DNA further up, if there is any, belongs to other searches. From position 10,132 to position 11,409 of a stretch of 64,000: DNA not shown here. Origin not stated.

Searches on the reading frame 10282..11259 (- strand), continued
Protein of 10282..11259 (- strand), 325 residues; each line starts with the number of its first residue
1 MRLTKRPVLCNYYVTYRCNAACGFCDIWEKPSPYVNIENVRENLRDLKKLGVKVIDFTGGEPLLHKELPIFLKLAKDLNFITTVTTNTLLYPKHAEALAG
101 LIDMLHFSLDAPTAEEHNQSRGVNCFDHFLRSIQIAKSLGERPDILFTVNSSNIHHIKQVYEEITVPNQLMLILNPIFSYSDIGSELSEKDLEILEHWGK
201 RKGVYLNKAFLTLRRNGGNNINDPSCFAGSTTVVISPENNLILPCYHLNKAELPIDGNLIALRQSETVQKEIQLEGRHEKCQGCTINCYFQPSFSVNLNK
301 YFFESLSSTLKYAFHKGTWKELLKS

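Call 18: search_solved_structures(query=A1, max_evalue=0.001, show_alignments=2)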
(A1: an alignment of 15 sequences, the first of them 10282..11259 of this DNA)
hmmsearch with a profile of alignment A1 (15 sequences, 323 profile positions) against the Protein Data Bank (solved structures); distinct sequences matched with E-value up to 0.001: 21.
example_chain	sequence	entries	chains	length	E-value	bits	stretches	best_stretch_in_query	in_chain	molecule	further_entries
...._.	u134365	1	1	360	4.5e-14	55.6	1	17-161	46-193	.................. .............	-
7voc_C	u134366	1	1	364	4.6e-14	55.6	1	17-161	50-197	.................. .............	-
9dfn_A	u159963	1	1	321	5.6e-14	55.3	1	6-115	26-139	Radical SAM core domain-containing protein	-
9dfu_A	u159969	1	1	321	1.2e-13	54.1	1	6-115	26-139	Radical SAM core domain-containing protein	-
7n7h_A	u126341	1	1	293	2.2e-12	50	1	6-118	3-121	VIPERIN-LIKE ENZYME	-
6b4c_A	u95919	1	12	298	2.9e-12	49.7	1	5-117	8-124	Viperin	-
7n7i_A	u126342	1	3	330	3.7e-12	49.3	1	5-117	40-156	Viperin-like enzyme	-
9dgw_A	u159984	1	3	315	4.2e-12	49.1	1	5-118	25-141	Radical SAM core domain-containing protein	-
9dfw_A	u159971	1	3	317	4.3e-12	49.1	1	5-118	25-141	Radical SAM core domain-containing protein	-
5vsl_A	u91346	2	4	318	4.7e-11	45.7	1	6-115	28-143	Radical S-adenosyl methionine domain-containing protein 2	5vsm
6q2p_A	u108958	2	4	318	4.7e-11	45.7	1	6-115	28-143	Radical S-adenosyl methionine domain-containing protein 2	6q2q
8wm2_A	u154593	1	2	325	1.8e-10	43.7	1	14-137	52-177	Fe-S radical SAM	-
2fb2_A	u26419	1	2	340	1.5e-09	40.7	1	13-148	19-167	Molybdenum cofactor biosynthesis protein A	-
1tv7_A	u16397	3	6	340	1.5e-09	40.7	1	13-148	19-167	Molybdenum cofactor biosynthesis protein A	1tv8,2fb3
6efn_A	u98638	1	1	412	1.6e-08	37.4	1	7-168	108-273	Sporulation killing factor maturation protein SkfB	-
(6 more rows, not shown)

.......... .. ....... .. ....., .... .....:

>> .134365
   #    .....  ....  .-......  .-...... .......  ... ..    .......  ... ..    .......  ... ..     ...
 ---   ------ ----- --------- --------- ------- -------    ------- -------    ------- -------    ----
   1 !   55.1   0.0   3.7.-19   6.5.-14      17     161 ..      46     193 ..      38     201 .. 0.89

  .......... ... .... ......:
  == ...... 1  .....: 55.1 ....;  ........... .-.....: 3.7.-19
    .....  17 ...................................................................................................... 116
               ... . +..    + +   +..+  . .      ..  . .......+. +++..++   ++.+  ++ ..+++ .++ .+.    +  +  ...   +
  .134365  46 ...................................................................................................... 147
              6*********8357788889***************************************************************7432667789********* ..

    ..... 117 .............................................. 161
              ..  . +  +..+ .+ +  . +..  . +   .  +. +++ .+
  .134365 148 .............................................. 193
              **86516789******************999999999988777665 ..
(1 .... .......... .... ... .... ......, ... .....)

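Call 29: predict_structure(alignment_id=A1)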
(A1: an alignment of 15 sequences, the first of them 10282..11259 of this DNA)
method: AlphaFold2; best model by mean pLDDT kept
length: 325 residues; sequences in the alignment: 15
mean_pLDDT: 79.0   pTM: 0.82
mean pLDDT of the five models: 79.0, 78.7, 76.1, 74.1, 73.6
residues with pLDDT >= 90: 85; 70-90: 159; 50-70: 54; < 50: 27
segments of 3 or more residues with pLDDT < 50: 1-4, 15-32, 60-64
pLDDT, mean of each block of 10 residues (from residue 1): 56 52 39 71 90 75 67 92 85 90 90 90 87 94 90 93 94 80 71 93 89 85 71 77 64 85 86 80 67 64 85 82 63
secondary structure, 60 per line:
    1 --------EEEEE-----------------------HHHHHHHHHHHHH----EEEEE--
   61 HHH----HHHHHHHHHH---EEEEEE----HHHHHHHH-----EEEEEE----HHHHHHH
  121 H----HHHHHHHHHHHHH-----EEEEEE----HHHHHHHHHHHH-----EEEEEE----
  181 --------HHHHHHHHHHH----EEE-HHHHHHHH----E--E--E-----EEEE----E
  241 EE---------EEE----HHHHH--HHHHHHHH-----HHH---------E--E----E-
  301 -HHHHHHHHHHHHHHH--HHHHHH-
elements in order: E9-13 H37-49 E54-58 H68-77 E81-86 H91-98 E104-109 H114-121 H126-138 E144-149 H154-165 E171-176 H189-199 E204-206 H208-215 E232-235 E240-242 E252-254 H259-263 H266-273 H302-316 H319-324

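Call 34: fold_search(model_id=the predicted structure, library=pdb)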
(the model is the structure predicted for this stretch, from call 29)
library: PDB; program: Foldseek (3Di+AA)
matches with E <= 10: 1615; with E <= 0.001: 124
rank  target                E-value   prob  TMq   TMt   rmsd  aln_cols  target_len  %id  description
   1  4k36_A                3.6e-11  1.00  0.60  0.52   9.3       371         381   20  His6 tagged anSMEcpe with bound AdoMet (released 2013-05-08)
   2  5why_B                4.3e-11  1.00  0.53  0.42  10.3       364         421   18  Structural Insights into Thioether Bond Formation in the Biosynthesis of Sactipeptides (released 2017-07-26)
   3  4k37_A                8.2e-11  1.00  0.61  0.55   9.4       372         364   18  Native anSMEcpe with bound AdoMet (released 2013-05-08)
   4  4k37_B                9.3e-11  1.00  0.60  0.54   9.1       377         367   18  Native anSMEcpe with bound AdoMet (released 2013-05-08)
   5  4k39_A                2.3e-10  1.00  0.59  0.54   9.5       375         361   19  Native anSMEcpe with bound AdoMet and Cp18Cys peptide (released 2013-05-08)
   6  5v1t_A                2.6e-10  1.00  0.64  0.49   4.7       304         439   16  Crystal structure of Streptococcus suis SuiB bound to precursor peptide SuiA (released 2017-08-30)
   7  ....                  2.7e-10  1.00  0.64  0.64   5.0       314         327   22  The crystal structure of a Radical SAM Enzyme BlsE involved in the Biosynthesis of Blasticidin S (released 2022-05-04)
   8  5v1q_B                2.9e-10  1.00  0.65  0.49   6.9       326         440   16  Crystal structure of Streptococcus suis SuiB (released 2017-08-30)
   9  4k38_B                3.0e-10  1.00  0.61  0.56   8.9       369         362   20  Native anSMEcpe with bound AdoMet and Kp18Cys peptide (released 2013-05-08)
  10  5v1q_A                3.4e-10  1.00  0.63  0.50   5.2       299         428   17  Crystal structure of Streptococcus suis SuiB (released 2017-08-30)
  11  5v1s_A                3.4e-10  1.00  0.63  0.50   5.3       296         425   17  Crystal structure of Streptococcus suis SuiB bound to S-adenosylmethionine (released 2017-08-30)
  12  4k39_B                4.4e-10  1.00  0.59  0.54   9.3       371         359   18  Native anSMEcpe with bound AdoMet and Cp18Cys peptide (released 2013-05-08)
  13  4k38_A                4.9e-10  1.00  0.60  0.54   9.2       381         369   19  Native anSMEcpe with bound AdoMet and Kp18Cys peptide (released 2013-05-08)
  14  5v1s_B                6.6e-10  1.00  0.62  0.49   6.7       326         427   19  Crystal structure of Streptococcus suis SuiB bound to S-adenosylmethionine (released 2017-08-30)
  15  4k36_B                6.6e-10  1.00  0.59  0.54   9.1       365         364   18  His6 tagged anSMEcpe with bound AdoMet (released 2013-05-08)
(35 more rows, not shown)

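Call 58: search_protein_representatives(alignment_id=A1)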
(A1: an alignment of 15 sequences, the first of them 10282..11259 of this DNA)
Query: 15 sequences, 323 profile positions. Proteins with E-value up to 0.001 (for the whole library): 34755; up to 1e-10: 5291; up to 1e-30: 135. The best 150 are listed.
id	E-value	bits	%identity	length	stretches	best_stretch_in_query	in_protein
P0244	2.0e-163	559.5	-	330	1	1-323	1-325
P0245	4.9e-123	426.8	-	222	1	1-221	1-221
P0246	4.0e-100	351.5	-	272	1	1-209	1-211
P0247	1.5e-97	343.1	-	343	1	7-316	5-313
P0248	4.0e-95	335.1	-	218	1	104-316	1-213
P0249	1.8e-92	326.4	-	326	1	1-315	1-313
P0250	4.3e-92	325.1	-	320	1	6-315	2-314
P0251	3.7e-91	322.1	-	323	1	4-321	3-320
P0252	1.7e-89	316.6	-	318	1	2-316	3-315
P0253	2.8e-88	312.6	-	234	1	39-229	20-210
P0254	1.5e-85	303.7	-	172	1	1-164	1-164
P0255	3.2e-83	296.0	-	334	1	6-313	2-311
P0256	5.2e-80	285.4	-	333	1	6-317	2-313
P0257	5.7e-79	282.0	-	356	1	4-313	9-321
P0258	7.7e-79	281.6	-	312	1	6-313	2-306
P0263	5.1e-73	262.5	-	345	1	5-314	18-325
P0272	1.9e-68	247.4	-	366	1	3-316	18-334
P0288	2.0e-58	214.5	-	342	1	7-316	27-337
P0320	9.3e-44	166.3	-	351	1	6-314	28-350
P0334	1.0e-37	146.4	-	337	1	6-301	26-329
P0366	6.3e-33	130.7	-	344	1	7-296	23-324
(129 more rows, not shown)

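Call 59: search_protein_families(library=ncbifam, proteins=[P0247, P0249, P0251, P0255, P0263, P0272, P0288, P0320, P0334, P0366], max_evalue=1e-20)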
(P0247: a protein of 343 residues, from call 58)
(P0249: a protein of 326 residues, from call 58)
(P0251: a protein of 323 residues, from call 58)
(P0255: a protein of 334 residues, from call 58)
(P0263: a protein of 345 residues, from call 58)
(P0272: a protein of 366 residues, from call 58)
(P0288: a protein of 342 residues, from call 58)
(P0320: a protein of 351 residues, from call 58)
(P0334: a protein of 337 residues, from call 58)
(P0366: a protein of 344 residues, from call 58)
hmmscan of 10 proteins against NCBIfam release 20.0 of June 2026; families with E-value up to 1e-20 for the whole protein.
P0247 (343 aa): 3 families
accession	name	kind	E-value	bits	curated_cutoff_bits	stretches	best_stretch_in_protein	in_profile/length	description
TIGR03961.1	rSAM_PTO1314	hypoth_equivalog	1.3e-23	83.9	306.05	1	6-292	23-309/332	PTO1314 family radical SAM protein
TIGR04251.1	SCM_rSAM_ScmF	equivalog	1.4e-22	80.6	400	1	8-166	6-172/353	SynChlorMet cassette radical SAM/SPASM protein ScmF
NF045574.1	sacti_mat_StsB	exception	5.8e-22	78.2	625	1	8-166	97-259/466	StsB family radical SAM/SPASM domain sactipeptide maturase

P0249 (326 aa): 6 families
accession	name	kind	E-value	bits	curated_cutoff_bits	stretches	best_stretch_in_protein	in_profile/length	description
TIGR02666.1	moaA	equivalog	7.4e-25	87.6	284.05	1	15-173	17-187/336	GTP 3',8-cyclase MoaA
NF001199.0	PRK00164.2-1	equivalog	2.4e-24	86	231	1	15-177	19-186/308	GTP 3',8-cyclase MoaA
TIGR02668.1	moaA_archaeal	equivalog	2.8e-24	85.6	325.25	1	15-174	17-182/303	GTP 3',8-cyclase MoaA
TIGR03961.1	rSAM_PTO1314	hypoth_equivalog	4.2e-24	85.5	306.05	1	4-301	19-317/332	PTO1314 family radical SAM protein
TIGR04347.1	pseudo_SAM_Halo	equivalog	1.3e-21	77.3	525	1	12-169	42-202/390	TIGR04347 family pseudo-SAM/SPASM protein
TIGR04546.1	rSAM_ahbC_deAc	equivalog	5.8e-21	74.7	650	1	5-171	37-205/390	12,18-didecarboxysiroheme deacetylase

P0251 (323 aa): 1 family
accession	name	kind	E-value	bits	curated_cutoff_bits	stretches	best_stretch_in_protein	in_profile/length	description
TIGR03961.1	rSAM_PTO1314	hypoth_equivalog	7.2e-24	84.7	306.05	1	3-293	19-308/332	PTO1314 family radical SAM protein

P0255 (334 aa): 1 family
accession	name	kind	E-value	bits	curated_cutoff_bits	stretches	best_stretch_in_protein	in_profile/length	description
TIGR03961.1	rSAM_PTO1314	hypoth_equivalog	1.8e-27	96.5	306.05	1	3-293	22-309/332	PTO1314 family radical SAM protein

P0263 (345 aa): 1 family
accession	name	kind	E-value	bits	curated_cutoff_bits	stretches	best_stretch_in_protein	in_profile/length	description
TIGR03961.1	rSAM_PTO1314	hypoth_equivalog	2.8e-27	95.9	306.05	1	16-306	18-309/332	PTO1314 family radical SAM protein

P0272 (366 aa): 2 families
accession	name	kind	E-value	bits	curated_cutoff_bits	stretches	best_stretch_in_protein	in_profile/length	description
TIGR03961.1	rSAM_PTO1314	hypoth_equivalog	5.3e-23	81.8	306.05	1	21-313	21-309/332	PTO1314 family radical SAM protein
NF045574.1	sacti_mat_StsB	exception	4e-22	78.7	625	1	24-188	97-259/466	StsB family radical SAM/SPASM domain sactipeptide maturase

P0288 (342 aa): 1 family
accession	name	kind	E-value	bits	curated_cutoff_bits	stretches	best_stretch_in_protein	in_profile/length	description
TIGR03961.1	rSAM_PTO1314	hypoth_equivalog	1.1e-30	107.1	306.05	1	22-314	17-307/332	PTO1314 family radical SAM protein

P0320 (351 aa): 20 families
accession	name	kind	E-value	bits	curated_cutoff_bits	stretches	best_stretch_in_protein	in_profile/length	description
TIGR03961.1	rSAM_PTO1314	hypoth_equivalog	1.2e-39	136.6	306.05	1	14-329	7-309/332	PTO1314 family radical SAM protein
TIGR04545.1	rSAM_ahbD_hemeb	equivalog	3.6e-32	112.1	500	1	33-236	3-204/339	heme b synthase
TIGR02666.1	moaA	equivalog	1.7e-29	102.9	284.05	1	36-238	16-224/336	GTP 3',8-cyclase MoaA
TIGR02668.1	moaA_archaeal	equivalog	7.4e-29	100.7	325.25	1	35-236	15-216/303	GTP 3',8-cyclase MoaA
TIGR03962.1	mycofact_rSAM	equivalog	6.1e-28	98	265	1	24-198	6-180/339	mycofactocin radical SAM maturase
TIGR04053.2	TIGR04053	equivalog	2.3e-27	96.2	395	1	28-209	6-190/366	TIGR04053 family radical SAM/SPASM domain-containing protein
TIGR04055.1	rSAM_NirJ2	equivalog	1.3e-26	93.9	500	1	33-319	3-295/326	putative heme d1 biosynthesis radical SAM protein NirJ2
TIGR04303.1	GeoRSP_rSAM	equivalog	2.1e-26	93.3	400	1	28-302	3-277/325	GeoRSP system radical SAM/SPASM protein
TIGR02109.1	PQQ_syn_pqqE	equivalog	2.1e-26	92.7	381.35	1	27-303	4-283/358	pyrroloquinoline quinone biosynthesis protein PqqE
NF038283.1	viperin_w_prok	equivalog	2.8e-26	92.3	180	1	31-239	3-219/281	viperin family antiviral radical SAM protein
TIGR04054.1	rSAM_NirJ1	equivalog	5.9e-26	91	650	1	33-197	39-203/387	putative heme d1 biosynthesis radical SAM protein NirJ1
NF045574.1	sacti_mat_StsB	exception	1.5e-25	90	625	1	34-195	100-260/466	StsB family radical SAM/SPASM domain sactipeptide maturase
TIGR04051.1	rSAM_NirJ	equivalog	1.5e-25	89.9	515.45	1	34-197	6-169/354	heme d1 biosynthesis radical SAM protein NirJ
NF001199.0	PRK00164.2-1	equivalog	1.9e-25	89.6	231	1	35-228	17-211/308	GTP 3',8-cyclase MoaA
TIGR04546.1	rSAM_ahbC_deAc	equivalog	9.8e-25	87.2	650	1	33-197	42-206/390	12,18-didecarboxysiroheme deacetylase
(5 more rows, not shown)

P0334 (337 aa): 20 families
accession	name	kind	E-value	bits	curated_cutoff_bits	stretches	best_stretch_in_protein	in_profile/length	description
TIGR03961.1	rSAM_PTO1314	hypoth_equivalog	1.5e-37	129.6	306.05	1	14-321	9-307/332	PTO1314 family radical SAM protein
TIGR04545.1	rSAM_ahbD_hemeb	equivalog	1.8e-33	116.4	500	1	31-227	3-198/339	heme b synthase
TIGR04053.2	TIGR04053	equivalog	4e-32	111.9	395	1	26-206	6-190/366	TIGR04053 family radical SAM/SPASM domain-containing protein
TIGR04051.1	rSAM_NirJ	equivalog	4.5e-32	111.4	515.45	1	32-197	6-172/354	heme d1 biosynthesis radical SAM protein NirJ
TIGR02668.1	moaA_archaeal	equivalog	5.6e-31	107.6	325.25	1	34-207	16-191/303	GTP 3',8-cyclase MoaA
TIGR04347.1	pseudo_SAM_Halo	equivalog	1.5e-28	100.2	525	1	31-199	41-210/390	TIGR04347 family pseudo-SAM/SPASM protein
TIGR04546.1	rSAM_ahbC_deAc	equivalog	3e-28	98.7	650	1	31-192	42-204/390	12,18-didecarboxysiroheme deacetylase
TIGR04054.1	rSAM_NirJ1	equivalog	5.9e-28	97.6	650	1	31-193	39-202/387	putative heme d1 biosynthesis radical SAM protein NirJ1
TIGR04055.1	rSAM_NirJ2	equivalog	8.2e-28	97.9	500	1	31-230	3-200/326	putative heme d1 biosynthesis radical SAM protein NirJ2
TIGR02666.1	moaA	equivalog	1.4e-27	96.6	284.05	1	36-207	18-200/336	GTP 3',8-cyclase MoaA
NF001199.0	PRK00164.2-1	equivalog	2.1e-26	92.8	231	1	33-211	17-196/308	GTP 3',8-cyclase MoaA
NF050035.1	rSAM_WgK_link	exception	2.1e-25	89.5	650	1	26-233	7-212/367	radical SAM/SPASM peptide maturase WgkB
NF045574.1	sacti_mat_StsB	exception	4.2e-25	88.5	625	1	32-189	100-257/466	StsB family radical SAM/SPASM domain sactipeptide maturase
TIGR02109.1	PQQ_syn_pqqE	equivalog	7e-25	87.7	381.35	1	27-276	6-257/358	pyrroloquinoline quinone biosynthesis protein PqqE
TIGR04303.1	GeoRSP_rSAM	equivalog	1.4e-23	84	400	1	26-281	3-261/325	GeoRSP system radical SAM/SPASM protein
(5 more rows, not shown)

P0366 (344 aa): 9 families
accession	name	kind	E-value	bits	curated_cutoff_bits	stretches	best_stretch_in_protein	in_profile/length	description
TIGR03961.1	rSAM_PTO1314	hypoth_equivalog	7.2e-34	117.6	306.05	1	19-323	18-309/332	PTO1314 family radical SAM protein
TIGR04055.1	rSAM_NirJ2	equivalog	2e-25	90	500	1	28-227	4-202/326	putative heme d1 biosynthesis radical SAM protein NirJ2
TIGR02668.1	moaA_archaeal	equivalog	4.8e-25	88.2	325.25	1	26-184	12-175/303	GTP 3',8-cyclase MoaA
TIGR04545.1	rSAM_ahbD_hemeb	equivalog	5.5e-23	81.9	500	1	28-187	4-167/339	heme b synthase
TIGR02666.1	moaA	equivalog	1.3e-22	80.2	284.05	1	25-188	11-186/336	GTP 3',8-cyclase MoaA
NF001199.0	PRK00164.2-1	equivalog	6.6e-22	78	231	1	26-184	14-177/308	GTP 3',8-cyclase MoaA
TIGR04053.2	TIGR04053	equivalog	1.2e-21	77.4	395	1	22-199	6-191/366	TIGR04053 family radical SAM/SPASM domain-containing protein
NF045574.1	sacti_mat_StsB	exception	3.1e-21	75.7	625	1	19-186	91-260/466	StsB family radical SAM/SPASM domain sactipeptide maturase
TIGR04303.1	GeoRSP_rSAM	equivalog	9.9e-21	74.6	400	0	23-237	4-219/325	GeoRSP system radical SAM/SPASM protein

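Call 60: find_encoding_contigs(protein=P0004, flank=5000, max_places=1)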
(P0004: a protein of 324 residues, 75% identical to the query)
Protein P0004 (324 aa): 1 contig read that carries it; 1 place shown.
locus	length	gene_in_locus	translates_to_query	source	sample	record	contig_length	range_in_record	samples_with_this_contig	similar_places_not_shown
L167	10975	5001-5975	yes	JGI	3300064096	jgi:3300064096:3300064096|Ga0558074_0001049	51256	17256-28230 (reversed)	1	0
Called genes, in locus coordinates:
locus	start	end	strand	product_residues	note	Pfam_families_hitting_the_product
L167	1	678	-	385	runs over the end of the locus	-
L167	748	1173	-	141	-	PF10604:Polyketide_cyc2 (weak), PF08327:AHSA1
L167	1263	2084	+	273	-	PF00378:ECH_1, PF16113:ECH_2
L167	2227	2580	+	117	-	PF00903:Glyoxalase (weak)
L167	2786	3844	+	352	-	PF01791:DeoC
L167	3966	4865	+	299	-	PF17848:Zn_ribbon_ACC, PF01039:Carboxyl_trans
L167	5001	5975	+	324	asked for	PF04055:Radical_SAM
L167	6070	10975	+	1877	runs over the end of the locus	PF13229:Beta_helix (weak), PF00801:PKD (weak), PF18911:PKD_4, PF18962:Por_Secre_tail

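Call 61: find_encoding_contigs(protein=P0003, flank=5000, max_places=1)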
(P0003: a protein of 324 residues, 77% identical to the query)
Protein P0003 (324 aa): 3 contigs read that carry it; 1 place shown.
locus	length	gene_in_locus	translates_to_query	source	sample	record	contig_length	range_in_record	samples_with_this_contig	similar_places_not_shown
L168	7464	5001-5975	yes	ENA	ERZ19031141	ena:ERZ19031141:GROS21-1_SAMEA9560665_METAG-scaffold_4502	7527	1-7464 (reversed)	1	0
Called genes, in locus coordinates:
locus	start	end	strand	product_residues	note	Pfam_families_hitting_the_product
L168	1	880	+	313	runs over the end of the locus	?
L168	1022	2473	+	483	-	-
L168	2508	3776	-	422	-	PF03781:FGE-sulfatase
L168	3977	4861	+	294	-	PF17848:Zn_ribbon_ACC, PF01039:Carboxyl_trans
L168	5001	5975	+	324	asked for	PF04055:Radical_SAM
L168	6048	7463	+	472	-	?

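Call 62: find_encoding_contigs(protein=P0009, flank=5000, max_places=1)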
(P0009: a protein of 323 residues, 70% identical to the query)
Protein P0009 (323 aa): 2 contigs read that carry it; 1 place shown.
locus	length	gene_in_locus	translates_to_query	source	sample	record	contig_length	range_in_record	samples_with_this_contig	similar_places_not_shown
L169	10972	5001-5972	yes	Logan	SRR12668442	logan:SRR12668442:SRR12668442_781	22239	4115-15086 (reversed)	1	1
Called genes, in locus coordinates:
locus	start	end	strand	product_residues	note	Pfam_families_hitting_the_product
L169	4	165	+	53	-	PF18919:DUF5670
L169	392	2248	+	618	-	PF13522:GATase_6, PF13537:GATase_7, PF00733:Asn_synthase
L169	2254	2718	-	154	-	PF00085:Thioredoxin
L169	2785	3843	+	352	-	PF01791:DeoC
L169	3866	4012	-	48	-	-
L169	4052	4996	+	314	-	PF17848:Zn_ribbon_ACC (weak), PF01039:Carboxyl_trans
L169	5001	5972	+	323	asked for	PF04055:Radical_SAM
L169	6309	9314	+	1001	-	-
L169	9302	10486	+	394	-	PF00089:Trypsin (weak), PF13365:Trypsin_2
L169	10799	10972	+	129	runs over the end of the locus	-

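Call 65: search_protein_families(library=padloc, proteins=[window:10282-11259:-], max_evalue=0.001)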
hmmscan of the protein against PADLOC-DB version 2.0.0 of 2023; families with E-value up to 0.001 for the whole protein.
window:10282-11259:- (325 aa): 3 families
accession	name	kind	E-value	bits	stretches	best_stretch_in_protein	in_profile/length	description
PDLC02904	pVip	-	3.6e-19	67.3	1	8-136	3-133/262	Viperins associated with kinases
PDLC02903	pVip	-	7.4e-19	66.2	1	10-137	2-127/257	Viperins not associated with kinases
PDLC02905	pVip-kinase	-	5.8e-07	27.1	1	11-88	185-269/474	Viperin-kinase fusion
